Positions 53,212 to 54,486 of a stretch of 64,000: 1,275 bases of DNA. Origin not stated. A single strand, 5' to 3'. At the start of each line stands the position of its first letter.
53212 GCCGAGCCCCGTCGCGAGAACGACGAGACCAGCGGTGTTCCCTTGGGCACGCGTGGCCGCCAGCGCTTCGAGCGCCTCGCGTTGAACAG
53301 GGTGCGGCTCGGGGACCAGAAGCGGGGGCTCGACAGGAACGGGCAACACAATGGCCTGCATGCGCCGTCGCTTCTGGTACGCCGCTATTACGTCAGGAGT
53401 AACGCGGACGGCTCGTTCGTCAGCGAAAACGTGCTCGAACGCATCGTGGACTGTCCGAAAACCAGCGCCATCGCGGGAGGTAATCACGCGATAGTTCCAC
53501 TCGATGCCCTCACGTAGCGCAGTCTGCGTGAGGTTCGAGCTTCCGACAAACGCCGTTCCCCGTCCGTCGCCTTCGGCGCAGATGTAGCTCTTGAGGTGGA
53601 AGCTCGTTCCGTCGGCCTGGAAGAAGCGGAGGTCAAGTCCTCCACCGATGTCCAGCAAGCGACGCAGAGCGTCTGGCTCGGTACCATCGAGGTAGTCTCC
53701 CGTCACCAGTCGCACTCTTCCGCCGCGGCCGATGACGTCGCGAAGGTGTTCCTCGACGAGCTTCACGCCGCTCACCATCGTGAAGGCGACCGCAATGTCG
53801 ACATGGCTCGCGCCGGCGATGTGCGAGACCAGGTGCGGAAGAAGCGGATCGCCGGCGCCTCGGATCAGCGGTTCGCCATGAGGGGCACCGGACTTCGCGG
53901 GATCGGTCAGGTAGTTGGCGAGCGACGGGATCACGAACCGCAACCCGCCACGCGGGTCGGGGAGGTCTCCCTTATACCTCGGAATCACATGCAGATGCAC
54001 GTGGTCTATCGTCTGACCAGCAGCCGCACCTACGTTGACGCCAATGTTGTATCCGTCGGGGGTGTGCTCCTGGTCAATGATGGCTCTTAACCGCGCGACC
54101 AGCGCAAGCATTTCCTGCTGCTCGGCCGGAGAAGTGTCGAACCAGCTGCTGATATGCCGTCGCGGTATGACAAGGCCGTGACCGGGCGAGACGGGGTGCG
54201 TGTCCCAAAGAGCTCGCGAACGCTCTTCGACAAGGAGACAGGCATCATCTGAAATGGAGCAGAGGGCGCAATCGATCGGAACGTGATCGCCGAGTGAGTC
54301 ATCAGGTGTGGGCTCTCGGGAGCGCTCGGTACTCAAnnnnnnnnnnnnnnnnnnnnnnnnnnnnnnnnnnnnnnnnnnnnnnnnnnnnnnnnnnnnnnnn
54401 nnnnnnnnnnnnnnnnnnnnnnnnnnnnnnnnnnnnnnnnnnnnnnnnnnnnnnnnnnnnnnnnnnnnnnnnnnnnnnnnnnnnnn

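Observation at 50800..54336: SauUSI-type PLD-helicase-DUF3427 restriction architecture with an N-terminal histidine-triad (HIT) domain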

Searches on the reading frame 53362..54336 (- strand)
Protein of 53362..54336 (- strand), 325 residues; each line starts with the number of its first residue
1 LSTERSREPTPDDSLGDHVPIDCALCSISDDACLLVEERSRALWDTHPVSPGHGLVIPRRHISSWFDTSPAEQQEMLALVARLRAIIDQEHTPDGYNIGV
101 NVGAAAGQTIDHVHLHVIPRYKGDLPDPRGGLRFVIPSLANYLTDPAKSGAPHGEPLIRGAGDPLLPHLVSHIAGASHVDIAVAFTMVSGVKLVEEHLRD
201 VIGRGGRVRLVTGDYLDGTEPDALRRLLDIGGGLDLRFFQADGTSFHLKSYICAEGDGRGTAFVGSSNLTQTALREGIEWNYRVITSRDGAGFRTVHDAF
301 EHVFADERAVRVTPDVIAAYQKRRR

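Call 22: find_related_loci(query=A1, collection=genome_contigs, flank=8000)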
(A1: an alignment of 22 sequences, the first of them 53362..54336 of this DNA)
Query A1 (325 aa) in genome_contigs; peptide patterns used: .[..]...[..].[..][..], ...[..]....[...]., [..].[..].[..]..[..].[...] (x = any residue, [..] = any of these).
600 stretches matched a pattern (row limit reached: there are more); 574 encode a relative of the query (tblastn E <= 1e-3); the best 80 are kept; 80 distinct loci.
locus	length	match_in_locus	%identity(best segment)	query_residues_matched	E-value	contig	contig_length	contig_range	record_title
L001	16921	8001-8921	49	21-325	2e-97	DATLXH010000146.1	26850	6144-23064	MAG TPA_asm: Thermoanaerobaculia bacterium isolate SMAG_U13241 k141_178186, whole genome shotgun sequence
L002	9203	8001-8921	50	23-324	9e-97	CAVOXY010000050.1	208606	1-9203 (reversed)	MAG: uncultured Planctomycetota bacterium isolate MFD09964.bin.2.83 genome assembly, contig: contig_44702, whole genome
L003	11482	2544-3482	49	20-324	2e-93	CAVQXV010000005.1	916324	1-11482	MAG: uncultured Gemmatimonadales bacterium isolate MFD00008.bin.2.66 genome assembly, contig: contig_59099, whole genome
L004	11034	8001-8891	50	23-325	2e-92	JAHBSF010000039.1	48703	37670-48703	MAG: Acidobacteria bacterium isolate ACE_ACI1 ACI1_39, whole genome shotgun sequence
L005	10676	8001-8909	49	23-325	2e-85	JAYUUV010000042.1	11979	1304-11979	MAG: Planctomycetota bacterium isolate GL124_DN_concoct_187 GL124_DN_concoct_187_41, whole genome shotgun sequence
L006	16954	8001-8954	46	23-325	2e-82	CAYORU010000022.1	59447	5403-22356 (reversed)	MAG TPA_asm: uncultured Steroidobacteraceae bacterium isolate binchicken_co276_88 genome assembly, contig: NODE_514_leng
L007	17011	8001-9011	42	12-324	5e-82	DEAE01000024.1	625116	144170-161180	MAG TPA_asm: Acidobacteria bacterium UBA2990 UBA2990_contig_1080, whole genome shotgun sequence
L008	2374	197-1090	50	43-325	4e-77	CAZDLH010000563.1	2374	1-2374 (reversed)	MAG TPA_asm: uncultured Burkholderiales bacterium isolate SRP220891_co3_11 genome assembly, contig: NODE_121904_length_2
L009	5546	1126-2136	42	2-325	1e-74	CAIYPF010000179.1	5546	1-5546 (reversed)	MAG: uncultured Gammaproteobacteria bacterium isolate Ja1_bin-2825 genome assembly, contig: bin-2825:179/220, whole geno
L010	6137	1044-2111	40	1-324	3e-71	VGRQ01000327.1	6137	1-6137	MAG: Deltaproteobacteria bacterium isolate M_DeepCast_65m_m2_104 M_DeepCast_65m_m2_104_Ga0194120_10023134, whole genome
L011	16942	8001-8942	44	23-325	6e-71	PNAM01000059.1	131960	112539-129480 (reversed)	MAG: Myxococcales bacterium isolate palsa_1104 73.20110800_P1D.52_contig_1792, whole genome shotgun sequence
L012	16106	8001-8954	42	20-324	1e-75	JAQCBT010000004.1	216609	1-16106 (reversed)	MAG: Proteobacteria bacterium isolate casp15-mb.167 NODE_49_length_216609_cov_0.115131, whole genome shotgun sequence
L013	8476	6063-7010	41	21-325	8e-67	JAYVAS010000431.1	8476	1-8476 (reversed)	MAG: Pseudomonadota bacterium isolate GL26_UP_concoct_141 GL26_UP_concoct_141_430, whole genome shotgun sequence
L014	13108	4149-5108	38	18-325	5e-67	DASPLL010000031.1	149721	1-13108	MAG TPA_asm: Clostridia bacterium isolate SMAG_U12063 k141_129058, whole genome shotgun sequence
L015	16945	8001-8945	41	20-325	2e-66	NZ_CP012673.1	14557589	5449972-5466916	Sorangium cellulosum strain So ce26 chromosome, complete genome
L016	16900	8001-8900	41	13-305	2e-66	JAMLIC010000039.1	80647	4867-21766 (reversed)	MAG: Planctomycetota bacterium isolate ACE_NR_PLAN1 ACE_NR_PLAN1_39, whole genome shotgun sequence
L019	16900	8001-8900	42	25-323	6e-63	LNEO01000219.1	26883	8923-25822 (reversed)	MAG: Deltaproteobacteria bacterium Ga0077539 Ga0077539_1187.1, whole genome shotgun sequence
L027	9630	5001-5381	54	26-142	5e-40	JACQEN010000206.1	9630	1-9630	MAG: Deltaproteobacteria bacterium isolate NC_groundwater_1022_Pr1_S-0.65um_62_10 Montesol18_Sp65_coassembly_scaffold_66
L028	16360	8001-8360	49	23-142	6e-39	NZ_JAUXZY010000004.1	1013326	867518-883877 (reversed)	MAG: Polynucleobacter sp. isolate C18_metabat.bin.26 C18_k141_114528, whole genome shotgun sequence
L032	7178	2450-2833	46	23-149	6e-37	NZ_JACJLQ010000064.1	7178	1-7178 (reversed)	Bacteroides caecigallinarum strain An428a An428a_contig-110_63, whole genome shotgun sequence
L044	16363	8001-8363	48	22-142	8e-36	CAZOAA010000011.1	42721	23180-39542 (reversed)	MAG TPA_asm: uncultured Candidatus Thioglobus sp. isolate SRP167671_co2_48 genome assembly, contig: NODE_1130_length_427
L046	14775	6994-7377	48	21-147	1e-35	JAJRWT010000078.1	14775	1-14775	MAG: Myxococcota bacterium isolate Dive96_bin2.54 k141_3318690, whole genome shotgun sequence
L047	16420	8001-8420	46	21-152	2e-35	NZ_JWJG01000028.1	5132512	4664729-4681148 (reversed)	Noviherbaspirillum autotrophicum strain TSA66 contig01, whole genome shotgun sequence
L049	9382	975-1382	43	14-149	4e-35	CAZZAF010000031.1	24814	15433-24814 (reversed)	MAG TPA_asm: uncultured archaeon isolate binchicken_co92_4 genome assembly, contig: NODE_514_length_24814_cov_14.127348,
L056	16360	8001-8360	43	23-142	6e-35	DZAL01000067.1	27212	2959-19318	MAG TPA_asm: Thiomargarita sp. isolate SulCav_PC08_66_44_25 SulCav_PC08-66_1046_length_27212_cov_16.810031, whole genome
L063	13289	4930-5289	48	21-142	7e-34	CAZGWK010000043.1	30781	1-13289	MAG TPA_asm: uncultured Actinomycetota bacterium isolate SRP141376_co1_17 genome assembly, contig: NODE_3414_length_3078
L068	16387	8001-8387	46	16-145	2e-33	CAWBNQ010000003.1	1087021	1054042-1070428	MAG: Nitrospirota bacterium isolate MFD01299.bin.1.15 genome assembly, contig: contig_22949, whole genome shotgun sequen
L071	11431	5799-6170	43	19-142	9e-33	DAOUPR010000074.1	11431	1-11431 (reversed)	MAG TPA_asm: Clostridium sp. isolate CSMAG_105 CSMAG_105_k127_1771242_length_11431_cov_19.0445, whole genome shotgun seq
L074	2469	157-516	46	23-142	2e-32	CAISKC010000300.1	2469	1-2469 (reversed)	MAG: uncultured Legionella sp. isolate Umea_bin-00777 genome assembly, contig: bin-00777:300/557, whole genome shotgun s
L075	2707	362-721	46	23-142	5e-32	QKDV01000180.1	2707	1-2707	MAG: Methanospirillum hungatei isolate SZUA-459 scaffold_236487, whole genome shotgun sequence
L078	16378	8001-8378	45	23-144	4e-31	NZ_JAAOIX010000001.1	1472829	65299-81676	Pseudomaricurvus alcaniphilus strain MEBiC06469 NODE_1_length_1472829_cov_39.411191, whole genome shotgun sequence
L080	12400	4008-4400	40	21-151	9e-31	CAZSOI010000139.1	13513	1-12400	MAG TPA_asm: uncultured Burkholderiaceae bacterium isolate SRP140028_co1_189 genome assembly, contig: k141_579262, whole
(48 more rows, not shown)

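Call 29: search_protein_families(library=pfam, proteins=[L047:8378-9421:+, L047:9609-10733:+, L027:4971-6584:+, L032:1934-3055:+, L028:8360-9301:+, L078:8384-9691:+, L015:7158-11894:+, L019:7992-12641:+, L016:8025-12311:+, L074:522-1934:+], max_evalue=0.01)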
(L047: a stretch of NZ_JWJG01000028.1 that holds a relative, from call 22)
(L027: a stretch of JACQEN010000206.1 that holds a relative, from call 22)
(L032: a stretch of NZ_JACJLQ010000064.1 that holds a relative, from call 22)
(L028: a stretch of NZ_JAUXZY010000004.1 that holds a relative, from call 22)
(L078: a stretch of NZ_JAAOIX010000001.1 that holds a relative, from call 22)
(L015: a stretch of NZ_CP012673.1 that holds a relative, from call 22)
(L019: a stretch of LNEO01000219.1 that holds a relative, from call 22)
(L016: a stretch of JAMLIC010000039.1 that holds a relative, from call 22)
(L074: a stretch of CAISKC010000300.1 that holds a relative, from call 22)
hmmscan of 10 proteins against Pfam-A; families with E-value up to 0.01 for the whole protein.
L047:8378-9421:+ (347 aa): 2 families
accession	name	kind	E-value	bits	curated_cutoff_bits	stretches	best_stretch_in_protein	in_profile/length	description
PF13395.12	HNH_4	-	1.8e-05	25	22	1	239-273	16-50/54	HNH endonuclease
PF01844.29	HNH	-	9.1e-05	23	21.4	1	230-272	1-45/47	HNH endonuclease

L047:9609-10733:+ (374 aa): 1 family
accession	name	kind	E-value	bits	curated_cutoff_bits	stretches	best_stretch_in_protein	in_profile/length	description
PF13020.12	NOV_C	-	8.5e-20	71.1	22.1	1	268-349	17-90/91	Protein NO VEIN, C-terminal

L027:4971-6584:+ (537 aa): 4 families
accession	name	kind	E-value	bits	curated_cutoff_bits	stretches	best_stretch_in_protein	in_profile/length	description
PF01230.28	HIT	-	1.9e-20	73.7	21.5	1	28-117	8-97/98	HIT domain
PF11969.13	DcpS_C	-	1.1e-08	35.9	24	1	27-113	15-100/114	Scavenger mRNA decapping enzyme C-term binding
PF13395.12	HNH_4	-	1.9e-08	34.6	22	1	417-453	13-50/54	HNH endonuclease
PF01844.29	HNH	-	9e-07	29.4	21.4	1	410-453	1-46/47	HNH endonuclease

L032:1934-3055:+ (373 aa): 8 families
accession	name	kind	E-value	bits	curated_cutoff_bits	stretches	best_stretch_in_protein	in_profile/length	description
PF01230.28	HIT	-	2.7e-26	92.5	21.5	1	183-273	7-97/98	HIT domain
PF11969.13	DcpS_C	-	8.7e-14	52.4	24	1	173-269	2-100/114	Scavenger mRNA decapping enzyme C-term binding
PF13489.12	Methyltransf_23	-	1.2e-13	51.6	27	1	28-118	13-119/164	Methyltransferase domain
PF13649.12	Methyltransf_25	-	1.3e-08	35.8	27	0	42-68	1-29/97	Methyltransferase domain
PF08241.18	Methyltransf_11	-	2.9e-08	34.7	21.2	1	73-115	55-95/95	Methyltransferase domain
PF08242.18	Methyltransf_12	-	7.3e-08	33.5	30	1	76-112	64-97/98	Methyltransferase domain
PF13847.12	Methyltransf_31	-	2e-06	28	27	0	76-116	72-110/145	Methyltransferase domain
PF02744.22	GalP_UDP_tr_C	-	8.7e-06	26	29.2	1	178-267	25-118/165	Galactose-1-phosphate uridyl transferase, C-terminal domain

L028:8360-9301:+ (313 aa): 1 family
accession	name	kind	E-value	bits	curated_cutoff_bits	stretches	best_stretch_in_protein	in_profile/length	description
PF13391.12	HNH_2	-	5.4e-08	33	21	1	207-258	1-63/66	HNH endonuclease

L078:8384-9691:+ (435 aa): 1 family
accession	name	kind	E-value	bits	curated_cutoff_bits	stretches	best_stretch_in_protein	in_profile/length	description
PF13020.12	NOV_C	-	1.5e-21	76.6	22.1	1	316-414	1-90/91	Protein NO VEIN, C-terminal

L015:7158-11894:+ (1578 aa): 9 families
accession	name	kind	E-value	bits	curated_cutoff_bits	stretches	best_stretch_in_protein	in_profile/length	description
PF04851.21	ResIII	-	6.5e-32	111.1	22.5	1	618-773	4-164/164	Type III restriction enzyme, res subunit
PF01230.28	HIT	-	1.7e-22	80.3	21.5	1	293-384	6-97/98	HIT domain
PF00271.37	Helicase_C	-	2.1e-16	60.6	23.5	1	845-947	10-109/110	Helicase conserved C-terminal domain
PF00270.35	DEAD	-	6.8e-09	36.1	26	1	621-772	3-161/167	DEAD/DEAH box helicase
PF18766.7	SWI2_SNF2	-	1.6e-08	34.9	26.7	1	628-827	8-209/221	SWI2/SNF2 ATPase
PF00717.28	Peptidase_S24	-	2.4e-08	34.1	23.3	1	1357-1456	19-109/116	Peptidase S24-like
PF11969.13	DcpS_C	-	1.2e-05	26.1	24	1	296-380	17-100/114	Scavenger mRNA decapping enzyme C-term binding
PF13091.12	PLDc_2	-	0.0008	19.7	27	1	452-577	27-132/132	PLD-like domain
PF13307.12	Helicase_C_2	-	0.0032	18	25.3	0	852-920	9-81/170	Helicase C-terminal domain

L019:7992-12641:+ (1549 aa): 9 families
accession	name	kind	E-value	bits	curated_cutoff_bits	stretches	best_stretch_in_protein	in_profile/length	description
PF04851.21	ResIII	-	6.9e-34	117.6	22.5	1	327-484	3-164/164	Type III restriction enzyme, res subunit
PF01230.28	HIT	-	7.8e-21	75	21.5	1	11-102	7-97/98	HIT domain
PF18766.7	SWI2_SNF2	-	2.5e-12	47.3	26.7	1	332-526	2-198/221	SWI2/SNF2 ATPase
PF00271.37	Helicase_C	-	3.6e-10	40.5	23.5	1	557-658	8-109/110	Helicase conserved C-terminal domain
PF00270.35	DEAD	-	8e-10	39.1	26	1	331-487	3-164/167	DEAD/DEAH box helicase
PF11969.13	DcpS_C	-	1.5e-09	38.8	24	1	10-98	14-100/114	Scavenger mRNA decapping enzyme C-term binding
PF13091.12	PLDc_2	-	7.3e-08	32.8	27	1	168-286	26-132/132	PLD-like domain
PF00717.28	Peptidase_S24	-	1.9e-07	31.2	23.3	1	1046-1156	5-105/116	Peptidase S24-like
PF18780.6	HNH_repeat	-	0.0022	18.7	26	1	739-778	10-50/54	Homing endonuclease associated repeat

L016:8025-12311:+ (1428 aa): 8 families
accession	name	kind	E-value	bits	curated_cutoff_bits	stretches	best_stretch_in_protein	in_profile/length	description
PF04851.21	ResIII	-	1.2e-30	107.1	22.5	1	332-488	4-164/164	Type III restriction enzyme, res subunit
PF01230.28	HIT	-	8.2e-23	81.3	21.5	1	12-102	7-97/98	HIT domain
PF00271.37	Helicase_C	-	2.8e-14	53.7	23.5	1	557-661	4-108/110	Helicase conserved C-terminal domain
PF11969.13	DcpS_C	-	3.7e-08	34.3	24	1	13-99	16-101/114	Scavenger mRNA decapping enzyme C-term binding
PF00717.28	Peptidase_S24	-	4.8e-08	33.1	23.3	1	1065-1177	5-105/116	Peptidase S24-like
PF00270.35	DEAD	-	7e-08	32.8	26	1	334-487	2-161/167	DEAD/DEAH box helicase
PF18766.7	SWI2_SNF2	-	4.1e-07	30.3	26.7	1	352-499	19-168/221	SWI2/SNF2 ATPase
PF13091.12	PLDc_2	-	0.0025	18.1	27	1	169-291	28-132/132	PLD-like domain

L074:522-1934:+ (470 aa): 1 family
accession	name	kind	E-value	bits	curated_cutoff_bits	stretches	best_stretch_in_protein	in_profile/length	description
PF13391.12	HNH_2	-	1.4e-12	47.7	21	1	371-422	1-65/66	HNH endonuclease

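Call 32: search_protein_families(library=padloc, proteins=[L047:7929-8381:+, L047:8378-9421:+, L047:9609-10733:+], max_evalue=0.001)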
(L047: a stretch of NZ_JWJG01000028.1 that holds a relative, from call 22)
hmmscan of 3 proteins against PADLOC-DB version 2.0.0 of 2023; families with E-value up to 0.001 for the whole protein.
L047:7929-8381:+ (150 aa): 1 family
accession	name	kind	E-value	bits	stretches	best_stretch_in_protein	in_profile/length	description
PDLC00441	ThsC2|ThsC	-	4.1e-12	44.1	1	41-122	33-113/148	HIT family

L047:8378-9421:+ (347 aa): 10 families
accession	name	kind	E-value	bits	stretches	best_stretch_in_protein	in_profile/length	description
PDLC00315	PtuB1|PtuB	-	3.6e-05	21.7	1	218-287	21-91/227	Unknown function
PDLC00340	PtuB1|PtuB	-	0.00011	19.9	1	227-284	66-123/268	Unknown function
PDLC00337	PtuB1|PtuB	-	0.00017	19.5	1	221-286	50-119/216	Unknown function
PDLC00336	PtuB1|PtuB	-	0.00021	19.1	1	220-290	56-130/250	Unknown function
PDLC04256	PDC-M01B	-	0.00024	18.7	1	227-277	105-156/285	-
PDLC04251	PDC-M01B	-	0.00046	17.7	1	227-275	98-146/279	-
PDLC00351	PtuB1|PtuB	-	0.0005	18.2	1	219-272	48-106/195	Unknown function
PDLC04248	PDC-M01B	-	0.0006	17.8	1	218-274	21-81/216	-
PDLC00341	PtuB1|PtuB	-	0.00069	17.2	0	221-269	45-92/273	Unknown function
PDLC00335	PtuB1|PtuB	-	0.00079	17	0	224-273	45-100/214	Unknown function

L047:9609-10733:+ (374 aa): 10 families
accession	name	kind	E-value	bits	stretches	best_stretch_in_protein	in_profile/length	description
PDLC05008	PDC-S36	-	5.8e-98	326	1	96-369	4-279/280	-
PDLC04021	PD-T4-1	-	1.4e-14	51.9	1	226-331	228-336/383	-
PDLC03972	TmtA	-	2.2e-11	40.6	1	237-349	1174-1280/1302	-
PDLC03964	TmtA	-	2.3e-11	40.5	1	242-352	1403-1515/1538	-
PDLC04022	PD-T4-1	-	6.8e-09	33.4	1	234-327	69-163/216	-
PDLC03662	mREase_IV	-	2.8e-07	27.5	1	4-81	4-79/560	Type IV methyl-directed restriction enzyme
PDLC03965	TmtA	-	8.8e-07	25.3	1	239-343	1232-1325/1370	-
PDLC03966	TmtA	-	9.1e-07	25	1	242-345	1522-1619/1655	-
PDLC03969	TmtA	-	3.3e-05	19.6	1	288-336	1418-1468/1563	-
PDLC03432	REase_II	-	0.00083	16.4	0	246-309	307-372/462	Type II restriction enzyme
